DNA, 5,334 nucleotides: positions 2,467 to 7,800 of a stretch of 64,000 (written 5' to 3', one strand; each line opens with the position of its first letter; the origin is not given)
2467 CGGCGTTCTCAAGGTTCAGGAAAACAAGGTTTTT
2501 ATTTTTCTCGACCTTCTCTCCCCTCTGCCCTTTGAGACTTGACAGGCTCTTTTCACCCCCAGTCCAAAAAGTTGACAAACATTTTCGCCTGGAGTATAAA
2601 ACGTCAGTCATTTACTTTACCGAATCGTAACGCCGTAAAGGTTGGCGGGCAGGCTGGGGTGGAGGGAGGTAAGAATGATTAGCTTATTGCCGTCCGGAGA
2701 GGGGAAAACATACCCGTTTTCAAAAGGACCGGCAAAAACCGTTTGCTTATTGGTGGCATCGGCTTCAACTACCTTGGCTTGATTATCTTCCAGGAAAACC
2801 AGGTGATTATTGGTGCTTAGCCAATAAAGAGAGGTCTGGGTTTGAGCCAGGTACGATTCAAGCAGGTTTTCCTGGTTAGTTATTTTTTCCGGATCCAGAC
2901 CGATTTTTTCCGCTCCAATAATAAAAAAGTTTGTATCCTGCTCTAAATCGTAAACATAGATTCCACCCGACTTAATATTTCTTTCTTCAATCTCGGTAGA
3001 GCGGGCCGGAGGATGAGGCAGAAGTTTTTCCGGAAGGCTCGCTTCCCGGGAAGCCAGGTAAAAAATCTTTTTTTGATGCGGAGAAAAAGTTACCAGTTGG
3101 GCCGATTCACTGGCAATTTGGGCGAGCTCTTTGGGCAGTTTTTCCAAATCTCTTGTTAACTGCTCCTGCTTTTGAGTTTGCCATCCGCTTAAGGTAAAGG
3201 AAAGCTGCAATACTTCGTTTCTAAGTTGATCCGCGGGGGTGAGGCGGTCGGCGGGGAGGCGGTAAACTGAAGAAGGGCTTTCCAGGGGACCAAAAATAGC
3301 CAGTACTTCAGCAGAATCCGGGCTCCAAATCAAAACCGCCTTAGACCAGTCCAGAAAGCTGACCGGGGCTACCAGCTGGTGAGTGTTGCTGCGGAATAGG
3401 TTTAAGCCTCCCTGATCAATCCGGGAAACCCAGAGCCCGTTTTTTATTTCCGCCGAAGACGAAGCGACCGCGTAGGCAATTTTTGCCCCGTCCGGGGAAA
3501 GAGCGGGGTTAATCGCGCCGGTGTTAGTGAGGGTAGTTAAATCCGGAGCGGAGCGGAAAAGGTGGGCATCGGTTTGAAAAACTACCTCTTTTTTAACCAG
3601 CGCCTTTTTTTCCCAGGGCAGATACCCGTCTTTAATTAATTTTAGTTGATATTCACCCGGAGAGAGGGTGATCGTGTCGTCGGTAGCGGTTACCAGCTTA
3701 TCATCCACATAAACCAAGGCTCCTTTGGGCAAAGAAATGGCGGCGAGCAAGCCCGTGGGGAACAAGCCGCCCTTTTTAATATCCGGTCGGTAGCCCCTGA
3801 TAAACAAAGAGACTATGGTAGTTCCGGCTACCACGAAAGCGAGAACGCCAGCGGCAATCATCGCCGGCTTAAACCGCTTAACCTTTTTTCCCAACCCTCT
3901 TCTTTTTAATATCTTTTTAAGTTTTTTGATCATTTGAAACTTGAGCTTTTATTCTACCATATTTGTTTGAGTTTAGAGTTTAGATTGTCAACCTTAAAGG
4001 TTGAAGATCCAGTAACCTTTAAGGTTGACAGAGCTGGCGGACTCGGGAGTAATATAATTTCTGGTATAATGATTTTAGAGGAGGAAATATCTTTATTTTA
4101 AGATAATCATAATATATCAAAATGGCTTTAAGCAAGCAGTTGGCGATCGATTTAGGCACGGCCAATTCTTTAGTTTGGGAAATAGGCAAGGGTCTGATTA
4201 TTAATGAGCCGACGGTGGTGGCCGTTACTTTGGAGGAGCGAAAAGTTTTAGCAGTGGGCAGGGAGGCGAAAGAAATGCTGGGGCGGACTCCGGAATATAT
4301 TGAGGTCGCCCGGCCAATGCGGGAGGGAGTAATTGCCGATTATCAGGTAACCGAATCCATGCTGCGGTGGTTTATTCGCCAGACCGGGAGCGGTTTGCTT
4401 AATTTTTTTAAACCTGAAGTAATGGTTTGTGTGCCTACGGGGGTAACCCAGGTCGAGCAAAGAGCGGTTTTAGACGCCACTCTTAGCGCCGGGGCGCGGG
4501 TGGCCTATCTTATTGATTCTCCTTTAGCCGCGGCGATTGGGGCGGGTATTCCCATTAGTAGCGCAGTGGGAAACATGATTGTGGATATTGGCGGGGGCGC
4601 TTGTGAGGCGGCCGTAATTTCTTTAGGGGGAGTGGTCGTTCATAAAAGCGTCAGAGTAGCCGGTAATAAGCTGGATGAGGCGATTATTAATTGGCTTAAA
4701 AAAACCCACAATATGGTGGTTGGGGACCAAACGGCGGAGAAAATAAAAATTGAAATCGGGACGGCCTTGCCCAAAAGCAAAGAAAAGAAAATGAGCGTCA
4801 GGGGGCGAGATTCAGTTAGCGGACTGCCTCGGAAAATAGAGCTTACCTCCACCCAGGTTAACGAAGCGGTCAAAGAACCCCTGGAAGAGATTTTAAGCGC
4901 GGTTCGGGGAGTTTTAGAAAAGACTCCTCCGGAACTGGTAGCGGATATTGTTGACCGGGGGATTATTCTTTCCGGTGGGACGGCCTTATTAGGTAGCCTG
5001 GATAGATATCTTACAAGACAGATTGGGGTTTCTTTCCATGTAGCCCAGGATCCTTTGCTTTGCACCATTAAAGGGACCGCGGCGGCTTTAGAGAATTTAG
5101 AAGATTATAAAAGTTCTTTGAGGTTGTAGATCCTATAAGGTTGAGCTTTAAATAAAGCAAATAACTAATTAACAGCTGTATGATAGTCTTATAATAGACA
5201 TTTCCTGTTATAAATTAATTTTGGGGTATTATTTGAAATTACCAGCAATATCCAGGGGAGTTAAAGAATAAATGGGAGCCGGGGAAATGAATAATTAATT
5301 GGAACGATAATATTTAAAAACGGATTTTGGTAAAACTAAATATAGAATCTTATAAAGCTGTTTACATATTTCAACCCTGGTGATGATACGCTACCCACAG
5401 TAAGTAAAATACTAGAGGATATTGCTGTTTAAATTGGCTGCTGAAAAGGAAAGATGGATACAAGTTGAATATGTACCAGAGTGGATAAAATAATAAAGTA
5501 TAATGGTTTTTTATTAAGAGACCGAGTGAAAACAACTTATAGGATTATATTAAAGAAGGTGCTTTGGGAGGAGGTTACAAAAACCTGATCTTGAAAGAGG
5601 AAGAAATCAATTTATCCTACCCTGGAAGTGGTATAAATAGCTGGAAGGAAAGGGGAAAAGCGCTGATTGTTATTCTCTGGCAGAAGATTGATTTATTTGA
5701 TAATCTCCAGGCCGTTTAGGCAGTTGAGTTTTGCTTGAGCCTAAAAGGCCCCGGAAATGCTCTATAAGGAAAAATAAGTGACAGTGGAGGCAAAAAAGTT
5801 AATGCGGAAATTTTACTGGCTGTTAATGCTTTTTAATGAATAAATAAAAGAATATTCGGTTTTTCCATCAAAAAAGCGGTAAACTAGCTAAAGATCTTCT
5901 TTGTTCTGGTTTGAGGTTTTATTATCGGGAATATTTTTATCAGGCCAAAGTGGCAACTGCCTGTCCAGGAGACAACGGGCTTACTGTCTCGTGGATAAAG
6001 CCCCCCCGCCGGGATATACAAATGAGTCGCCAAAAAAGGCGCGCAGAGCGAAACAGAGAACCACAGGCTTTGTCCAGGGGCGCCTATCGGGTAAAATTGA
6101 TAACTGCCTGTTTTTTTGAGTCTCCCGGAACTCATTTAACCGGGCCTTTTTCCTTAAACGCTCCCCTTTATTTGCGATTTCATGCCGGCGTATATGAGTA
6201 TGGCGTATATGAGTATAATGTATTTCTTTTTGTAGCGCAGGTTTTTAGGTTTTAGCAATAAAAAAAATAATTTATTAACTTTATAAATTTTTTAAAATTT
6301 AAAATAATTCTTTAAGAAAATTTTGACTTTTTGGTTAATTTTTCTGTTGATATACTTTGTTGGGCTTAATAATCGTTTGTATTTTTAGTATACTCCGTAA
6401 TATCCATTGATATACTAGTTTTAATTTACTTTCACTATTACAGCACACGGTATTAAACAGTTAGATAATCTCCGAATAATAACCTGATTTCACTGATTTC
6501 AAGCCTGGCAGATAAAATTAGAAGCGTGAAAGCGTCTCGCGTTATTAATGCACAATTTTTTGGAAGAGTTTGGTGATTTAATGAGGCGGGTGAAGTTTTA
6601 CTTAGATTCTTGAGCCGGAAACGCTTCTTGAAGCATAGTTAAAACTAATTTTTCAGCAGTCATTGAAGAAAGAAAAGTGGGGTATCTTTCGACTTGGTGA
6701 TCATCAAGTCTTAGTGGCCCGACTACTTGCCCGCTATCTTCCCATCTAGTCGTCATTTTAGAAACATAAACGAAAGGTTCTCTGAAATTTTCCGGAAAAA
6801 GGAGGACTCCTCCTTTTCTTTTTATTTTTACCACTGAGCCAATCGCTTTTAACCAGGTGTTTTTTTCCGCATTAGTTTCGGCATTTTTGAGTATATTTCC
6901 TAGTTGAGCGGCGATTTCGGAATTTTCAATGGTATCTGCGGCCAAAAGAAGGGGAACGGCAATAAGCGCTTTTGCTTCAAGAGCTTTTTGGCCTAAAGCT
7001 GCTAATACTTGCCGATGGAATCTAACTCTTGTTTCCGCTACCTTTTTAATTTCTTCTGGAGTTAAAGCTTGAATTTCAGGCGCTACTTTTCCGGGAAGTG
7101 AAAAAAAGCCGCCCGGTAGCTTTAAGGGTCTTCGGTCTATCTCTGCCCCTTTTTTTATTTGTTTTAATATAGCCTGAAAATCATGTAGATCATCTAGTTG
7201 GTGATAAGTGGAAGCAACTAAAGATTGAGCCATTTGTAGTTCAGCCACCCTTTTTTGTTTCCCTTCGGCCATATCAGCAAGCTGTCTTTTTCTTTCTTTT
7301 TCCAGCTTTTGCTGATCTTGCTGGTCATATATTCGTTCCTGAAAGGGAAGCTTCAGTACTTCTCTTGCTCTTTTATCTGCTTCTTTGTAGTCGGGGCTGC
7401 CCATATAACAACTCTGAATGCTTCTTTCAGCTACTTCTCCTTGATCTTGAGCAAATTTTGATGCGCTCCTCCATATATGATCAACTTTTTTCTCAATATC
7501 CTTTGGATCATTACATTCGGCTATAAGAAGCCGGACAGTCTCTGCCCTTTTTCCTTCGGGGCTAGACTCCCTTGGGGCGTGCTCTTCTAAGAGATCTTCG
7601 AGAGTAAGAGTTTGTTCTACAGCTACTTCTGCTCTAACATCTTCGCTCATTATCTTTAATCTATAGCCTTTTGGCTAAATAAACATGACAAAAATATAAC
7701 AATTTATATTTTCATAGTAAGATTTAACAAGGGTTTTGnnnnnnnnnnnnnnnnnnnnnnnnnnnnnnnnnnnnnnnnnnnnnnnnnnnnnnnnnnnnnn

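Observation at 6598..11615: Operon ATPase-wHTH regulator -> HprK/P-like P-loop kinase -> hypothetical, divergent from a Tat-secreted 517-aa protein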

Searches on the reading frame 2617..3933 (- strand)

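Call 19: search_protein_families(library=pfam, proteins=[window:2617-3933:-], max_evalue=0.01)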
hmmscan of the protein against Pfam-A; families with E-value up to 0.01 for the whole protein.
window:2617-3933:- (438 aa): 2 families
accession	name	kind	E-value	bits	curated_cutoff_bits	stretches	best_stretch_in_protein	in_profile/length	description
PF08308.17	PEGA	-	8.5e-09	35.6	20.8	1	67-125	8-67/71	PEGA domain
PF07676.18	PD40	-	3e-05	24.3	20.9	0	133-155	2-26/38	WD40-like Beta Propeller Repeat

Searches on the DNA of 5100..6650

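Call 16: search_rna_families(source=window, start=5100, end=6650, threshold=evalue, max_evalue=1, show_alignments=2)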
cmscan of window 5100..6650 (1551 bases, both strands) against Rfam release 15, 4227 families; matches with E-value up to 1: 0.
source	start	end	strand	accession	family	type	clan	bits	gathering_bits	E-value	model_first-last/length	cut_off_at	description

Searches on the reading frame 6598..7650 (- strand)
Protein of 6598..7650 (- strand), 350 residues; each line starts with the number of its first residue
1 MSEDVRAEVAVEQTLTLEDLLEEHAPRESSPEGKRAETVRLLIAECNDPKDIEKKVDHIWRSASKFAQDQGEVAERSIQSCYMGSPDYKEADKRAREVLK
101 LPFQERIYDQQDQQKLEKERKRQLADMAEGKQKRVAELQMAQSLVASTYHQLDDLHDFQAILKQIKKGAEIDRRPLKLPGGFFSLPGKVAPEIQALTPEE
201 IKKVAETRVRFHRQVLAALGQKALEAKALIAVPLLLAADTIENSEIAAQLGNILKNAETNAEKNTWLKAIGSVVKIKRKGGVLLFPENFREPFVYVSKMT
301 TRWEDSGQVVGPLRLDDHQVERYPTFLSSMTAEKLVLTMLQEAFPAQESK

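Call 3: search_protein_families(library=pfam, proteins=[window:6598-7650:-], max_evalue=1)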
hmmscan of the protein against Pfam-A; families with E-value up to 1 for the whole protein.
window:6598-7650:- (350 aa): 2 families
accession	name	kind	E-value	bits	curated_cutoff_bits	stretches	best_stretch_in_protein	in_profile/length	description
PF06761.17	IcmF-related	-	0.031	14.1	27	1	97-174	97-173/308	Intracellular multiplication and human macrophage-killing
PF15927.10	Casc1_N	-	0.15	12.2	28.2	0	109-156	14-63/201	Cancer susceptibility candidate 1 N-terminus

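Call 4: search_protein_families(library=ncbifam, proteins=[window:6598-7650:-], max_evalue=1)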
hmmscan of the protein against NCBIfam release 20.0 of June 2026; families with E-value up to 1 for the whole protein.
window:6598-7650:- (350 aa): 0 families

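Call 83: search_protein_families(library=padloc, proteins=[window:6598-7650:-], max_evalue=0.1)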
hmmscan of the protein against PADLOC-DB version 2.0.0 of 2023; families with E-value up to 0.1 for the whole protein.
window:6598-7650:- (350 aa): 1 family
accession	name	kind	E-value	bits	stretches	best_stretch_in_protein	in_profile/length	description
PDLC02459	BrxB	-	0.0019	16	0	11-64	96-149/203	BrxB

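Call 84: search_protein_families(library=phrogs, proteins=[window:6598-7650:-], max_evalue=0.1)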
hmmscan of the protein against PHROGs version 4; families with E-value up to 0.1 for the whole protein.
window:6598-7650:- (350 aa): 0 families
